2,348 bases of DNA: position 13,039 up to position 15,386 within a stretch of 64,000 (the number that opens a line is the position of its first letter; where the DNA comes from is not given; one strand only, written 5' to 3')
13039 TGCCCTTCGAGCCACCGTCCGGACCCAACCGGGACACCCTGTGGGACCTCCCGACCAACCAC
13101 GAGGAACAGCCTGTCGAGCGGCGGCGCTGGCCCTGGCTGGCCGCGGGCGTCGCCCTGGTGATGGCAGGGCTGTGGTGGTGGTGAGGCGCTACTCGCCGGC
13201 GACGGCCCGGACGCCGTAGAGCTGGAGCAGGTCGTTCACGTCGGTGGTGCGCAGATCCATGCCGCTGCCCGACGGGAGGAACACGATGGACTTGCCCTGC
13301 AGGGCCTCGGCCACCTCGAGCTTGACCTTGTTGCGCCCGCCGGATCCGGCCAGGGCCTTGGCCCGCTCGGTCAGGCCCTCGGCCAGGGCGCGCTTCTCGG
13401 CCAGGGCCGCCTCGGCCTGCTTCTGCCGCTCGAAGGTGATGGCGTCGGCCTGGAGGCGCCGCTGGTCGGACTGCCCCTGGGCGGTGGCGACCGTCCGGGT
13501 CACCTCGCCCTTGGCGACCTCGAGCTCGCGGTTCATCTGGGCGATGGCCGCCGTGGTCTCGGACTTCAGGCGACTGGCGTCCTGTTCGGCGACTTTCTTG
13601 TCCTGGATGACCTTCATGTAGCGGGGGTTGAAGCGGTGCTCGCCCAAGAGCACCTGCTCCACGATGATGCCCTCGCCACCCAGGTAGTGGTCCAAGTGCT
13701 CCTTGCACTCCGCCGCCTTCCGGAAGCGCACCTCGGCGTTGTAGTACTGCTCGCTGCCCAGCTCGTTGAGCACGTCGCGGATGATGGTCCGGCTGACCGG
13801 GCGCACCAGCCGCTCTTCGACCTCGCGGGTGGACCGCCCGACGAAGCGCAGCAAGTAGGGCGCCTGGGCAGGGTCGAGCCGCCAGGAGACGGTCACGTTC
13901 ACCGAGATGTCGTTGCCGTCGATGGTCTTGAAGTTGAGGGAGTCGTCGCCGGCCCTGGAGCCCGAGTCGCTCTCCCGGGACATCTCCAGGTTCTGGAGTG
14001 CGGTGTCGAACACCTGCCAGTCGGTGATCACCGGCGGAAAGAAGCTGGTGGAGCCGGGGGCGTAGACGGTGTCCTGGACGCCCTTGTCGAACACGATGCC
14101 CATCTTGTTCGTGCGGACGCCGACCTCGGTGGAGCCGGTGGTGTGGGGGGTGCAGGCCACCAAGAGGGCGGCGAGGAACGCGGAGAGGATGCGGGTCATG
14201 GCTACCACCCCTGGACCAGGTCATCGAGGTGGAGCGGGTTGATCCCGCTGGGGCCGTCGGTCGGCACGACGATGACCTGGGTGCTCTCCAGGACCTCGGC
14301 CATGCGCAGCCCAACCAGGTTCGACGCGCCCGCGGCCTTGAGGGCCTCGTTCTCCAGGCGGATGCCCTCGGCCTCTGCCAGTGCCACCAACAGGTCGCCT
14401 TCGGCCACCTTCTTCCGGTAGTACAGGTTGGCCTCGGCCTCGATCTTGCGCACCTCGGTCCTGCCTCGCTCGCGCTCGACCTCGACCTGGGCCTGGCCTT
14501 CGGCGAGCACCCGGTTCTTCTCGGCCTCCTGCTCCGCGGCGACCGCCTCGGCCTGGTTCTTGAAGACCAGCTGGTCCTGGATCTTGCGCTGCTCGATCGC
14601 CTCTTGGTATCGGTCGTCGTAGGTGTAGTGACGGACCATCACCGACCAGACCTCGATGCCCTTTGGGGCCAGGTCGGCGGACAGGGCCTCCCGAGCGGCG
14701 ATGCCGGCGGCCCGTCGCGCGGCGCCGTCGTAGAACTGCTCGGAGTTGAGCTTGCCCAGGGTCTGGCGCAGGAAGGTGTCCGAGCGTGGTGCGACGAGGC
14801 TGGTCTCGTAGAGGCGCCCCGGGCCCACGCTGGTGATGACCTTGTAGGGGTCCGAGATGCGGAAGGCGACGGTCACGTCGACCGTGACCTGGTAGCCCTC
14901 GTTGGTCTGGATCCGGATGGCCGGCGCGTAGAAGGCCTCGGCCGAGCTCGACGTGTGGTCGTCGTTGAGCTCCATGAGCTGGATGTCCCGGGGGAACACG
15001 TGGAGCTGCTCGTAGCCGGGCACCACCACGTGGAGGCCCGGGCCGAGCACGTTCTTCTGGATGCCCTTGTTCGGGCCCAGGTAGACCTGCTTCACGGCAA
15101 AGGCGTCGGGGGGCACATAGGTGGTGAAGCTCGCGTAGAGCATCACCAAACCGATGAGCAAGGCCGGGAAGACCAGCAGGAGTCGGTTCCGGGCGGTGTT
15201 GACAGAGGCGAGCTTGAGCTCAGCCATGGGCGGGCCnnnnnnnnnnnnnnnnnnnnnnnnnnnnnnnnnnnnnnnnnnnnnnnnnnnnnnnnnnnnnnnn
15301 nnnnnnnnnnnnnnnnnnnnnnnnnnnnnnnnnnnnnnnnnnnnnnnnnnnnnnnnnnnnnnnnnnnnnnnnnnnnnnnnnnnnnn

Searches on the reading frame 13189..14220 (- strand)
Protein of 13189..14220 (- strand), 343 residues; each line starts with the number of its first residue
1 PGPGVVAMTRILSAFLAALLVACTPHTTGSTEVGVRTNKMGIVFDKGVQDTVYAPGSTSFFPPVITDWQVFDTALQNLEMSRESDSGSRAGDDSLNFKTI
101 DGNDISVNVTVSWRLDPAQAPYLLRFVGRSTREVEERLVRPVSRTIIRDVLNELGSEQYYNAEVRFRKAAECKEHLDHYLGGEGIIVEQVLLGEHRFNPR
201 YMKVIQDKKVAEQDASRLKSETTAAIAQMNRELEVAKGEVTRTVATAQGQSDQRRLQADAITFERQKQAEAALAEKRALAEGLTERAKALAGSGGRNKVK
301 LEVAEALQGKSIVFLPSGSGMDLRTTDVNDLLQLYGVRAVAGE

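Call 50: search_protein_families(library=pfam, proteins=[window:13189-14220:-], max_evalue=0.00001)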
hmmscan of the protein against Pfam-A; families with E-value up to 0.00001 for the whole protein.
window:13189-14220:- (343 aa): 1 family
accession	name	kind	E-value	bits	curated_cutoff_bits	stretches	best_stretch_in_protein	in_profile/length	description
PF01145.31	Band_7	-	5.6e-20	72.6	23.6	1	35-223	3-166/176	SPFH domain / Band 7 family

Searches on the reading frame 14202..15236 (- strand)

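Call 50: search_protein_families(library=pfam, proteins=[window:14202-15236:-], max_evalue=0.00001)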
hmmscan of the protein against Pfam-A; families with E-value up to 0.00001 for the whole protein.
window:14202-15236:- (344 aa): 1 family
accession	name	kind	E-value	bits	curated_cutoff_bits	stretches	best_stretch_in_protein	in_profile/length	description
PF01145.31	Band_7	-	2.3e-25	90.1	23.6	1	42-238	4-176/176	SPFH domain / Band 7 family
